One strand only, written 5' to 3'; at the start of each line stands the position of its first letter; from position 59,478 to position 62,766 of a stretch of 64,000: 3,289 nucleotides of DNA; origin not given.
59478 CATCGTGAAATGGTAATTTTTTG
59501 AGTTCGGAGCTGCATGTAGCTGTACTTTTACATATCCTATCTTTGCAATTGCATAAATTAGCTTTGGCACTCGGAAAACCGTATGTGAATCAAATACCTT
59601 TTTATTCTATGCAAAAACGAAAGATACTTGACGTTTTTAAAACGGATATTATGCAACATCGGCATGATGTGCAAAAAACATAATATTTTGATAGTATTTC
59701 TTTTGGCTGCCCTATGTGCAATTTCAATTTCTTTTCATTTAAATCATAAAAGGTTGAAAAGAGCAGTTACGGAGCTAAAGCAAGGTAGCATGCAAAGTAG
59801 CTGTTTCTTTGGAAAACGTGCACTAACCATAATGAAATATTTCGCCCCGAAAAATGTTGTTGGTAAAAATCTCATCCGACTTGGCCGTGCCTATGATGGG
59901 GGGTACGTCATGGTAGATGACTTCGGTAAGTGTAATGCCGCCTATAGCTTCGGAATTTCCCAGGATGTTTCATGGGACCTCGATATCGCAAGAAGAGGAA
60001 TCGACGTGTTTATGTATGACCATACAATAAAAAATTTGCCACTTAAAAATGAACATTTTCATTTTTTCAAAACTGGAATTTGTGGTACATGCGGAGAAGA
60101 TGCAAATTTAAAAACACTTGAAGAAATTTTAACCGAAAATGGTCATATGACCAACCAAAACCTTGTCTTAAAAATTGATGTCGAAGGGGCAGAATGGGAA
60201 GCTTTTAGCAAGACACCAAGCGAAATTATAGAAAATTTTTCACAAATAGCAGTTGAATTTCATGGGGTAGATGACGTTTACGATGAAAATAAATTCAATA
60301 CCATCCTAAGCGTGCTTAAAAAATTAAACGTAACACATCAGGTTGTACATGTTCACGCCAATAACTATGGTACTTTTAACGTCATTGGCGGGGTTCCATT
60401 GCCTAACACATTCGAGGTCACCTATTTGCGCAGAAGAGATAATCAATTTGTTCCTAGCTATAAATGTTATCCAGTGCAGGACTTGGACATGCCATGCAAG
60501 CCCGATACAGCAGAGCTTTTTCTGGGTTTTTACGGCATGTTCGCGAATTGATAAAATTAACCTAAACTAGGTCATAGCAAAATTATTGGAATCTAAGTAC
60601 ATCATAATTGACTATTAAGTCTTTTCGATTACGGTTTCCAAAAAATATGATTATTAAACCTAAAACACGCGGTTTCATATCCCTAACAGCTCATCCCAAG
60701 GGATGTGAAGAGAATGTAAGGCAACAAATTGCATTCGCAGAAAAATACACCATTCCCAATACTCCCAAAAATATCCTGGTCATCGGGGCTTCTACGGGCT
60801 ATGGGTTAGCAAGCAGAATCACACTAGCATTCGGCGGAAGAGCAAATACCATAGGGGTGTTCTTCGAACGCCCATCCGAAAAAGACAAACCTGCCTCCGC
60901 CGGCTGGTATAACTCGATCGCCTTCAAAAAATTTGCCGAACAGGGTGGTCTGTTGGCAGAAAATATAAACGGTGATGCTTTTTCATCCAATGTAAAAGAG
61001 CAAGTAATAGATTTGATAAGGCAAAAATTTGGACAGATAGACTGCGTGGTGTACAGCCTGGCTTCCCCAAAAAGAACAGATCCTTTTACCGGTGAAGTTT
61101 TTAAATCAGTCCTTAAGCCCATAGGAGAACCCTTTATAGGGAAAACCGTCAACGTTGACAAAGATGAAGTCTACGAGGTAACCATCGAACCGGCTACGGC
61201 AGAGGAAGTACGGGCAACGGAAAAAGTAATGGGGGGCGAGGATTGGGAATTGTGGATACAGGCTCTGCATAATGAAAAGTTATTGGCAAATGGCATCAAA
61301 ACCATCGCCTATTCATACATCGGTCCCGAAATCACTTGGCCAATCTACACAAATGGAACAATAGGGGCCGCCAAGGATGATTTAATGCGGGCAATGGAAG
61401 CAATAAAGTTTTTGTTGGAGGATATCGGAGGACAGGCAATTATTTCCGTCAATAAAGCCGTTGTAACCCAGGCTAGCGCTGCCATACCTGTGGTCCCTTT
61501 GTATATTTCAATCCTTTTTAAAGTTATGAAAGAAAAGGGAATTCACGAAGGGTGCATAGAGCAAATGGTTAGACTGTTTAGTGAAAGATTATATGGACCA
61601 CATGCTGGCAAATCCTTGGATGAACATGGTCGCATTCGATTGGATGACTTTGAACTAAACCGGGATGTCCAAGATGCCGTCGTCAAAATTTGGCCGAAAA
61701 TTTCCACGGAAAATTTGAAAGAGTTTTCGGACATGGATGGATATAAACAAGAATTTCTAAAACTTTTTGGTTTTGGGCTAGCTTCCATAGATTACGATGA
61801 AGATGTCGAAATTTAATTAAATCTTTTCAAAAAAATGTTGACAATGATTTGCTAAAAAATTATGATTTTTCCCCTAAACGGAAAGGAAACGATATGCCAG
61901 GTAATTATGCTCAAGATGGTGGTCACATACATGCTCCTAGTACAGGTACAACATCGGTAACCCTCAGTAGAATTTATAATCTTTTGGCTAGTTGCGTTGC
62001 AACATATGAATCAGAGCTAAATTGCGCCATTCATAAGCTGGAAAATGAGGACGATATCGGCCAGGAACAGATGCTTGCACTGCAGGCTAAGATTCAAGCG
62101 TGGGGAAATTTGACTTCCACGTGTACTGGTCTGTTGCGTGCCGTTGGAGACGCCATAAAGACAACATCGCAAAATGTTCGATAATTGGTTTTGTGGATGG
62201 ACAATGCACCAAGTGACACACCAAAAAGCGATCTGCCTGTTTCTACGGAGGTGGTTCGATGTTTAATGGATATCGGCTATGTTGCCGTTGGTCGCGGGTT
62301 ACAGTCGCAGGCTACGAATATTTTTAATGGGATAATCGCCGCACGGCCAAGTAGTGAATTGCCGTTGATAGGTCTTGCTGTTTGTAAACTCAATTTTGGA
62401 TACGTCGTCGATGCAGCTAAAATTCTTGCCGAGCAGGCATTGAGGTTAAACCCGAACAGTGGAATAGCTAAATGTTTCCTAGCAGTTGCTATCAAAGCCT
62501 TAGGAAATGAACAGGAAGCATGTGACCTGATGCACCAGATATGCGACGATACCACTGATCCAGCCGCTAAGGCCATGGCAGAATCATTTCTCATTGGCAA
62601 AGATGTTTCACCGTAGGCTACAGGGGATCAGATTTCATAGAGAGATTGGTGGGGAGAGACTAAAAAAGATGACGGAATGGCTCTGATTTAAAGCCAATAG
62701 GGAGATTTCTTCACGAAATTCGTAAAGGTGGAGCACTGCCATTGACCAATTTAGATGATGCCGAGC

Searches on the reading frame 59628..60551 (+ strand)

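Call 23: search_protein_families(library=pfam, proteins=[window:59628-60551:+], max_evalue=0.01)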
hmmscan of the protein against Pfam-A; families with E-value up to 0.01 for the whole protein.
window:59628-60551:+ (307 aa): 2 families
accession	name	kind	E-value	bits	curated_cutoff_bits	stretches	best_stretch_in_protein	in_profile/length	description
PF13383.12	Methyltransf_22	-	0.00013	22.1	22.4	1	154-218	152-213/252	Methyltransferase domain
PF05050.19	Methyltransf_21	-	0.00033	21.3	22.7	1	161-233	99-169/173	Methyltransferase FkbM domain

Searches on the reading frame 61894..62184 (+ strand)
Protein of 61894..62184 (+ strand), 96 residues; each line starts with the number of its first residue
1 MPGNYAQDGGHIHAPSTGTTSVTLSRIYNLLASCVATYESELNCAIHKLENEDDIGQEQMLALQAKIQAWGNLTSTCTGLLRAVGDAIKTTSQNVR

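Call 23: search_protein_families(library=pfam, proteins=[window:61894-62184:+], max_evalue=0.01)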
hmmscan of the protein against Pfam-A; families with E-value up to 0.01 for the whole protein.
window:61894-62184:+ (96 aa): 1 family
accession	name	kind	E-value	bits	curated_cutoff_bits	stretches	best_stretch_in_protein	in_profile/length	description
PF09392.15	T3SS_needle_F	-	0.00013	22.5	29.4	1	24-93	1-69/71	Type III secretion needle MxiH, YscF, SsaG, EprI, PscF, EscF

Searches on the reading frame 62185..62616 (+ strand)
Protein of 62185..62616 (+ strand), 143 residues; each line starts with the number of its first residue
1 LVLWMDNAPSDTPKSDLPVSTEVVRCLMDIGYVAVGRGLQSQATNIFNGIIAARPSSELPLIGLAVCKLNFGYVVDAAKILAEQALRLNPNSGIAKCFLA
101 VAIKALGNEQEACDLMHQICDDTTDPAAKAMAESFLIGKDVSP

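Call 6: search_protein_families(library=pfam, proteins=[window:62185-62616:+], max_evalue=0.01)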
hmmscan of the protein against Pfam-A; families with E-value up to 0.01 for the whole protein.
window:62185-62616:+ (143 aa): 2 families
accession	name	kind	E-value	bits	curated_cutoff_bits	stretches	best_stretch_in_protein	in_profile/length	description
PF14559.12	TPR_19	-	0.00038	21.2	25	0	76-130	8-63/68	Tetratricopeptide repeat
PF13428.12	TPR_14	-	0.0017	19.3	23.5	0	76-100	18-42/44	Tetratricopeptide repeat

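Call 7: search_protein_families(library=ncbifam, proteins=[window:62185-62616:+], max_evalue=0.01)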
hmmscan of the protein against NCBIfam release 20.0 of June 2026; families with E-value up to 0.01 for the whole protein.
window:62185-62616:+ (143 aa): 4 families
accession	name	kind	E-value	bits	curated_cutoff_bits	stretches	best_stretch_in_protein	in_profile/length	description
NF052304.1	CdsG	equivalog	5.9e-09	36.2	170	1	27-136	11-120/133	CdsG family type III secretion system protein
NF052415.1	T3SS_chap_SctY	equivalog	7.4e-05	23.2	70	0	25-117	7-101/106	type III secretion apparatus assembly chaperone SctY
TIGR02552.1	LcrH_SycD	equivalog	0.00079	19.2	104.8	1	18-120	12-113/136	SycD/LcrH family type III secretion system chaperone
NF033758.1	gliding_GltE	equivalog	0.0072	15.3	225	1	23-139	85-202/411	adventurous gliding motility TPR repeat lipoprotein GltE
